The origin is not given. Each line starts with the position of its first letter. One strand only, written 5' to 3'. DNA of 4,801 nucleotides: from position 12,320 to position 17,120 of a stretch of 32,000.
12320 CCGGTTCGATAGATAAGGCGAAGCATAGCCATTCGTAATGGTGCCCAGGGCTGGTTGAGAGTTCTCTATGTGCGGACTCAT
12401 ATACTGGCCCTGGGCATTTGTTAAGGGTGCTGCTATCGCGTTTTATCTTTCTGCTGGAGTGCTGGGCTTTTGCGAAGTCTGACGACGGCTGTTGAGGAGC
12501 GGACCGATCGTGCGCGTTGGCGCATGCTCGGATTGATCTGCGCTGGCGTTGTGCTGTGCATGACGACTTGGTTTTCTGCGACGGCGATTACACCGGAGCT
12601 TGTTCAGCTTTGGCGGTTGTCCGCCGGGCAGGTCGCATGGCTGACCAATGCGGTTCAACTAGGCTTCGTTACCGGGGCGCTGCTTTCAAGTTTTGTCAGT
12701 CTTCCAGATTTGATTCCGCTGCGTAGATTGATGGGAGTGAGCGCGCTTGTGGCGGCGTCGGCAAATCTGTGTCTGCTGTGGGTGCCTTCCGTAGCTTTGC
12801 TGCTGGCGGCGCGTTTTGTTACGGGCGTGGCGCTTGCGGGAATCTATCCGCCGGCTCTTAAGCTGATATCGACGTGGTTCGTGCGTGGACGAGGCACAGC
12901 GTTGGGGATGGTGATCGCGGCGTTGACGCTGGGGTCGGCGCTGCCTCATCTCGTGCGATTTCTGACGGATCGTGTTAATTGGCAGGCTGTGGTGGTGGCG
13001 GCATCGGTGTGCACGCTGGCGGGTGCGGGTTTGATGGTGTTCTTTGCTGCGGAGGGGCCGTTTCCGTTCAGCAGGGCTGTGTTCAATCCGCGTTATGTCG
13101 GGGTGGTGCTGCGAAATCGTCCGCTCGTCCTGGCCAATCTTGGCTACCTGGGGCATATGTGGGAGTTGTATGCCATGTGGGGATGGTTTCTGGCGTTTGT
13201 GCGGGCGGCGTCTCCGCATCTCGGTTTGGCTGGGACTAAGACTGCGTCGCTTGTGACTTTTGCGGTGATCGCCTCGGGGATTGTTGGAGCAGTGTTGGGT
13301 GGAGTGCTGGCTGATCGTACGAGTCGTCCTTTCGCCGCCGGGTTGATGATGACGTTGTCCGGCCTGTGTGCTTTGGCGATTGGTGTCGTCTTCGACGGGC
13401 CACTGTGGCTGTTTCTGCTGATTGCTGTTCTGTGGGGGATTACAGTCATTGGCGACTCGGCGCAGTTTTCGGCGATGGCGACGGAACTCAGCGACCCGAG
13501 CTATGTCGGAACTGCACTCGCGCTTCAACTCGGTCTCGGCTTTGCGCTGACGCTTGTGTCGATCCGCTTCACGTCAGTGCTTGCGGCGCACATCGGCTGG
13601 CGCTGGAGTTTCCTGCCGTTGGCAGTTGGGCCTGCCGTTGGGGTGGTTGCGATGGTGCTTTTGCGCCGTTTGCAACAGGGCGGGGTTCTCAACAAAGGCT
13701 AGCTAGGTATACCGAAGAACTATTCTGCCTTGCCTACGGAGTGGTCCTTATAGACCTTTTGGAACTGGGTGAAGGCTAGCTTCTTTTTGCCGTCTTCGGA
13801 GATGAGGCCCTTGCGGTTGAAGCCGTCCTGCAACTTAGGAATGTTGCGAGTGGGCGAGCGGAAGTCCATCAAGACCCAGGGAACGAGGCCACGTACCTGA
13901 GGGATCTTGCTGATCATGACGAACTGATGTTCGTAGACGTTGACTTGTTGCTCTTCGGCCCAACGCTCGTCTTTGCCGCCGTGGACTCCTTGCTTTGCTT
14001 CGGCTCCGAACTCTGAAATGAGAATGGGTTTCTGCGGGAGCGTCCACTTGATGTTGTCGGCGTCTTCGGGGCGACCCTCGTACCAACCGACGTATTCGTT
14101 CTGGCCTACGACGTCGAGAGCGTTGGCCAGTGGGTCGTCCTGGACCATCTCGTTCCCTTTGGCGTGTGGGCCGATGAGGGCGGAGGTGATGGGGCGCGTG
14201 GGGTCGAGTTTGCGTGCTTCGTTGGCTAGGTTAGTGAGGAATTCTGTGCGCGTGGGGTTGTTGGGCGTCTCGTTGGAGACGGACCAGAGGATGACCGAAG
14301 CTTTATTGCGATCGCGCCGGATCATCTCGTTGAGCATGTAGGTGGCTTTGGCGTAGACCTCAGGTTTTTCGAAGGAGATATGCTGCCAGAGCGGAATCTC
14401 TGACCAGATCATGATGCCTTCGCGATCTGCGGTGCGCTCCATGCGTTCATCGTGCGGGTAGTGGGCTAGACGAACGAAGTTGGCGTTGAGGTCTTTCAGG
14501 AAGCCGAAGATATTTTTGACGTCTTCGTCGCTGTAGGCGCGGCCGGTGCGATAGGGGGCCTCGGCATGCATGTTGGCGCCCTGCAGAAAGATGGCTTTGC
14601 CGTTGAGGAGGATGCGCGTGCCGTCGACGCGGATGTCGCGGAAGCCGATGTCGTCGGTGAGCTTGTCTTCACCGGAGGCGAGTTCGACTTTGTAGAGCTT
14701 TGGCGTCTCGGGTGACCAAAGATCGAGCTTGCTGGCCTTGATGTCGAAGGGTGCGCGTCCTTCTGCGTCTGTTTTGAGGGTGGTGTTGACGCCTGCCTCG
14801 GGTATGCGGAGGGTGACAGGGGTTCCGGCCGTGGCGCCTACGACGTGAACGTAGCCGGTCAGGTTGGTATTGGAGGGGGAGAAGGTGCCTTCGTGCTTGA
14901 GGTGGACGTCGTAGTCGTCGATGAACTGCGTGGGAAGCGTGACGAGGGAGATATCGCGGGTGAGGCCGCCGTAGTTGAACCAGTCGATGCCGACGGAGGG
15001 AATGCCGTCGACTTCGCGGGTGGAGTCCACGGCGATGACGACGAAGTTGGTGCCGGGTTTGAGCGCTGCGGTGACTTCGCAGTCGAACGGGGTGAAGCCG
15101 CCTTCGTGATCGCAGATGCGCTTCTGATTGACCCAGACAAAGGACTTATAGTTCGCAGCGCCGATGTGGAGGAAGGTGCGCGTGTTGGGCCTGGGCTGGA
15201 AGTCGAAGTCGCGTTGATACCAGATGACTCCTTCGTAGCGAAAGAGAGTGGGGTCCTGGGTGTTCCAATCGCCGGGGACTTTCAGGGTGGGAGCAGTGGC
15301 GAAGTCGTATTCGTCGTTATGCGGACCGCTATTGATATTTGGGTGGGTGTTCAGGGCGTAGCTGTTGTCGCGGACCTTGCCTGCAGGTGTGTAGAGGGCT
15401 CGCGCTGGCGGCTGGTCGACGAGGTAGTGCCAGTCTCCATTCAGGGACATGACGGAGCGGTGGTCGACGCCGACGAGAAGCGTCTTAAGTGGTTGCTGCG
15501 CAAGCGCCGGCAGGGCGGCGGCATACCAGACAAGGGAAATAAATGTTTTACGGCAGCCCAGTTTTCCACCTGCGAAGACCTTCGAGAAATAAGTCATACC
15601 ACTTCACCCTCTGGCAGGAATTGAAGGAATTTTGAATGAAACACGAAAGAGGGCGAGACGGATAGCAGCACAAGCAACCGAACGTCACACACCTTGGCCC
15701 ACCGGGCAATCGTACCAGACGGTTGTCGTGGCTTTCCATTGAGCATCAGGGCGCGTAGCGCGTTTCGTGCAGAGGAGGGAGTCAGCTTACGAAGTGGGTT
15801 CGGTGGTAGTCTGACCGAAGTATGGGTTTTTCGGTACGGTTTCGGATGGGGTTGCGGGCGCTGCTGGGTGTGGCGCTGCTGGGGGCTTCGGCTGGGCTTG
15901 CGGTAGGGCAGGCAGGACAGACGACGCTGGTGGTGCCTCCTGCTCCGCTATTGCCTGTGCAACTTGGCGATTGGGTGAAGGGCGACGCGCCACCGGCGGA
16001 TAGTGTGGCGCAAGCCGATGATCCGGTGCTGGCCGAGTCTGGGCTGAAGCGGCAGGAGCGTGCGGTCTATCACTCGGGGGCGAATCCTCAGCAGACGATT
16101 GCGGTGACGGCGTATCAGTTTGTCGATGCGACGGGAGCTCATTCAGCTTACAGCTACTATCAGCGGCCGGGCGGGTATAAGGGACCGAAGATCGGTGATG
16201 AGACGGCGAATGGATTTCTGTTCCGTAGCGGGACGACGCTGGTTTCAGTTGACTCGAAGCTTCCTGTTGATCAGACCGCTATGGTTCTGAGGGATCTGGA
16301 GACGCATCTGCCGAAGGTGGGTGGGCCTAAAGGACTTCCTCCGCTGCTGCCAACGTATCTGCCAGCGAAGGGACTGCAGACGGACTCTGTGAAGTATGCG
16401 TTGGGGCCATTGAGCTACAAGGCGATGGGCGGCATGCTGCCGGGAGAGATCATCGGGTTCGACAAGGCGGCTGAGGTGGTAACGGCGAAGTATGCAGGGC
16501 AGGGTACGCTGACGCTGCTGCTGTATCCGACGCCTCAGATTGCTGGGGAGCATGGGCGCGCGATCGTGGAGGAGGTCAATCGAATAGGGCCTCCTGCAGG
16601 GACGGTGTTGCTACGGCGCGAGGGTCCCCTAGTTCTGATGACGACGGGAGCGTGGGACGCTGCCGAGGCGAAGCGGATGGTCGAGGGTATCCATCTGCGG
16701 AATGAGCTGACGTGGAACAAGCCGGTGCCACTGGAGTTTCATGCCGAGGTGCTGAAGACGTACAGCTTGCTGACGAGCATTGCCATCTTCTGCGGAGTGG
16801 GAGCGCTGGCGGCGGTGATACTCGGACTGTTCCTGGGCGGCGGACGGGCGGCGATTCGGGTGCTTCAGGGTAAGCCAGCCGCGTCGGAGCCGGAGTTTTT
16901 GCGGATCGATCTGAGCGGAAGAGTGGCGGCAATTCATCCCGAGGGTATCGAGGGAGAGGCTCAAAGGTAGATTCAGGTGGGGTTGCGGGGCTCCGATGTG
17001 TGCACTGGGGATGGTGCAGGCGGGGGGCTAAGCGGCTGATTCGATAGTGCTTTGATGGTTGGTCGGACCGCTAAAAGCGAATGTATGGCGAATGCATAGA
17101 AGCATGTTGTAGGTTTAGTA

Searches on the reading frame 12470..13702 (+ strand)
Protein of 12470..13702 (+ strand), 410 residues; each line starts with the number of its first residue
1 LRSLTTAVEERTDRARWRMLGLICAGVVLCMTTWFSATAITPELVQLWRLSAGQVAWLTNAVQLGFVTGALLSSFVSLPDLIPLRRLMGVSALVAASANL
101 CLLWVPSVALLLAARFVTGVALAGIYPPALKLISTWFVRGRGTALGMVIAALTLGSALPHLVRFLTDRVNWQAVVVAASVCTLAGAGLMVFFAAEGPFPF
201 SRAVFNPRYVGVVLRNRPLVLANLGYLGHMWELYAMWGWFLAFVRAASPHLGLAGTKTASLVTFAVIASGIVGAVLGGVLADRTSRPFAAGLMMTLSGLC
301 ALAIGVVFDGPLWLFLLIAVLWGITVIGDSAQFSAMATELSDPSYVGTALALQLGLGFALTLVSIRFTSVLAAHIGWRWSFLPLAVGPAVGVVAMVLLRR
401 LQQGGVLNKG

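Call 82: search_protein_families(library=pfam, proteins=[window:12470-13702:+], max_evalue=0.001)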
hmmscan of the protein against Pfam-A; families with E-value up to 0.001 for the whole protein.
window:12470-13702:+ (410 aa): 1 family
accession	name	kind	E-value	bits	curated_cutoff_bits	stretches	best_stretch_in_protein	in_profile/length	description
PF07690.21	MFS_1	-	9.2e-24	84.4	33.4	2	23-243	2-215/347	Major Facilitator Superfamily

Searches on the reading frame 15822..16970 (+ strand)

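Call 82: search_protein_families(library=pfam, proteins=[window:15822-16970:+], max_evalue=0.001)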
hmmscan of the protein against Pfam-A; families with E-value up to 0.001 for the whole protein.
window:15822-16970:+ (382 aa): 1 family
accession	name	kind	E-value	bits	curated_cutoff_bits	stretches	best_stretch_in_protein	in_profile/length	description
PF20244.3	DUF6599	-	6.1e-23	81.8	27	1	67-235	26-183/186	Family of unknown function (DUF6599)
